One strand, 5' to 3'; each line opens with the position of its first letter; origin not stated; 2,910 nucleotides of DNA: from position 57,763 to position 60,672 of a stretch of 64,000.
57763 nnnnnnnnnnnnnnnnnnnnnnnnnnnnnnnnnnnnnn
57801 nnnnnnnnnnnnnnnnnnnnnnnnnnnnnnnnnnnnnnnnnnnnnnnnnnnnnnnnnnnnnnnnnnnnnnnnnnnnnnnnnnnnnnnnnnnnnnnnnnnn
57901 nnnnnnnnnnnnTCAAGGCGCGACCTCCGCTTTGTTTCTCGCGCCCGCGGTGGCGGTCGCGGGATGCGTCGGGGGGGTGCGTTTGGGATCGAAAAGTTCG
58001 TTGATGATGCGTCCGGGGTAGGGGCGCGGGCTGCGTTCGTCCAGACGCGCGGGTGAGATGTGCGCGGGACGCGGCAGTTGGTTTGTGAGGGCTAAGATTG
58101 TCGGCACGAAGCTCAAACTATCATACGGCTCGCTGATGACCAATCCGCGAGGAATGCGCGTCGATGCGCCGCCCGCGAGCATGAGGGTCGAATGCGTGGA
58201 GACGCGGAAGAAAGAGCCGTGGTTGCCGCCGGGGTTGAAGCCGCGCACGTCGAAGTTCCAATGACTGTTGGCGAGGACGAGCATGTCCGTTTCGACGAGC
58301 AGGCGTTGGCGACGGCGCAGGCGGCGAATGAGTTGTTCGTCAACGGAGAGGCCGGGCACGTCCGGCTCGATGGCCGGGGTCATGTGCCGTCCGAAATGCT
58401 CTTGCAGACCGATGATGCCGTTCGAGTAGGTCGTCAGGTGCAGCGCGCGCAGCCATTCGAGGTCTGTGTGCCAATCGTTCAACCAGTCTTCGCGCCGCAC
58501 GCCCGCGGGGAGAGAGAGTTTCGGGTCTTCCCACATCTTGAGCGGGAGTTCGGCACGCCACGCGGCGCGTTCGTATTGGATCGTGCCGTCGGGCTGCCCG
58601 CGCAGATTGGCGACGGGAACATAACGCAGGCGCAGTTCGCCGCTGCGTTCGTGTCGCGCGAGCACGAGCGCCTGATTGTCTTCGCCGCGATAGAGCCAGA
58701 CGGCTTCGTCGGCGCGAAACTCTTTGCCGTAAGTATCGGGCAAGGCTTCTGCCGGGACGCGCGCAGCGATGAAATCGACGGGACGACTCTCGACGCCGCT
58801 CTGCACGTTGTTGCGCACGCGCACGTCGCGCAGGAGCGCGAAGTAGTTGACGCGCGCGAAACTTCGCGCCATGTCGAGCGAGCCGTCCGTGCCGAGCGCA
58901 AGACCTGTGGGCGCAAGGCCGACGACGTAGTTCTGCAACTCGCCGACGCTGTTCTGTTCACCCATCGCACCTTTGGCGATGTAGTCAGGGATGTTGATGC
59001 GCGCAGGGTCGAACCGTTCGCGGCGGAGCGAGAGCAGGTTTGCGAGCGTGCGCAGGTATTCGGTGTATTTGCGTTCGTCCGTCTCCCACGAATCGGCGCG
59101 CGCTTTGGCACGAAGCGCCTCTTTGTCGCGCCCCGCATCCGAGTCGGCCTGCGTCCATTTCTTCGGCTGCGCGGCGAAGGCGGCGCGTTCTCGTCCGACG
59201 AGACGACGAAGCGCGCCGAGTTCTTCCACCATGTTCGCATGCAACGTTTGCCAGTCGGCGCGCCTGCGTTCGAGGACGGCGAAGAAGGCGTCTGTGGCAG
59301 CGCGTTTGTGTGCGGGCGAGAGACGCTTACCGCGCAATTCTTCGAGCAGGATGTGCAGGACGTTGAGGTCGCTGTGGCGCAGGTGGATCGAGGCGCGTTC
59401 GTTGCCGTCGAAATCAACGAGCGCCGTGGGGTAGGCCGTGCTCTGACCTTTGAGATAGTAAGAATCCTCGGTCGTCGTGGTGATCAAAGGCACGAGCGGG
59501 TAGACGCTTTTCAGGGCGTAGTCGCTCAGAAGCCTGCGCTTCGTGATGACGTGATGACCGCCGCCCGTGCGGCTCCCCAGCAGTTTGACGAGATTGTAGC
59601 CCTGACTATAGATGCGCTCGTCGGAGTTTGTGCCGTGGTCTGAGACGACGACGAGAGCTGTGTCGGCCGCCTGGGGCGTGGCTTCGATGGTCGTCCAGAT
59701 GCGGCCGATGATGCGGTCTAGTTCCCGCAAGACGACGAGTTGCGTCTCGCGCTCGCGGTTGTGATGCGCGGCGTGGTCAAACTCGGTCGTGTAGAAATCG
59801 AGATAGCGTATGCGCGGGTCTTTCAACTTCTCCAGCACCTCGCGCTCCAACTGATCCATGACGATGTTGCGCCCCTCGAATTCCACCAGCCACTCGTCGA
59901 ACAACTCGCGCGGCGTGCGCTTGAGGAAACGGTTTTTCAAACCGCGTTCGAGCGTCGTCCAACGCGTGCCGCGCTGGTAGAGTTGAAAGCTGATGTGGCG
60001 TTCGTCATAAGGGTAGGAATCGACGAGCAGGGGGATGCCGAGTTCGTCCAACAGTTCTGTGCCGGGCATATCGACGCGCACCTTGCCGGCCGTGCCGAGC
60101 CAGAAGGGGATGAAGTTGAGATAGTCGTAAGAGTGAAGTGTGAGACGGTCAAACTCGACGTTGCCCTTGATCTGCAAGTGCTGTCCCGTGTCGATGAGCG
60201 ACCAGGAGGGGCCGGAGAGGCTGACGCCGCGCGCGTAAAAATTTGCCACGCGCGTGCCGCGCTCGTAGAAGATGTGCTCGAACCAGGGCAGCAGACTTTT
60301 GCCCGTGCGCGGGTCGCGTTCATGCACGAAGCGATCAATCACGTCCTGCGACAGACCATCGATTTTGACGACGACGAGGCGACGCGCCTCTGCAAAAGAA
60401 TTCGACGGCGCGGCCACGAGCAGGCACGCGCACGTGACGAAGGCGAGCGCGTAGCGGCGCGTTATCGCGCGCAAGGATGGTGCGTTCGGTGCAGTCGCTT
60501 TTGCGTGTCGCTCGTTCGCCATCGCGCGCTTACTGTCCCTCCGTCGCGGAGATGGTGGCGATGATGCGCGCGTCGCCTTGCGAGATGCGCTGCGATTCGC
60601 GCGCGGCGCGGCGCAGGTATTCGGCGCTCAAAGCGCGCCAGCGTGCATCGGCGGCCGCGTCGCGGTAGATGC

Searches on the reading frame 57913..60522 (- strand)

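Call 45: search_protein_families(library=pfam, proteins=[window:57913-60522:-], max_evalue=0.0001)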
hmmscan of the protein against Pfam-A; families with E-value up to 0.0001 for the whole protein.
window:57913-60522:- (869 aa): 1 family
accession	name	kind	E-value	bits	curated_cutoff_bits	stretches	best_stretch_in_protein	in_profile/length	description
PF01663.27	Phosphodiest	-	1.4e-10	41.7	23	1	49-300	1-223/342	Type I phosphodiesterase / nucleotide pyrophosphatase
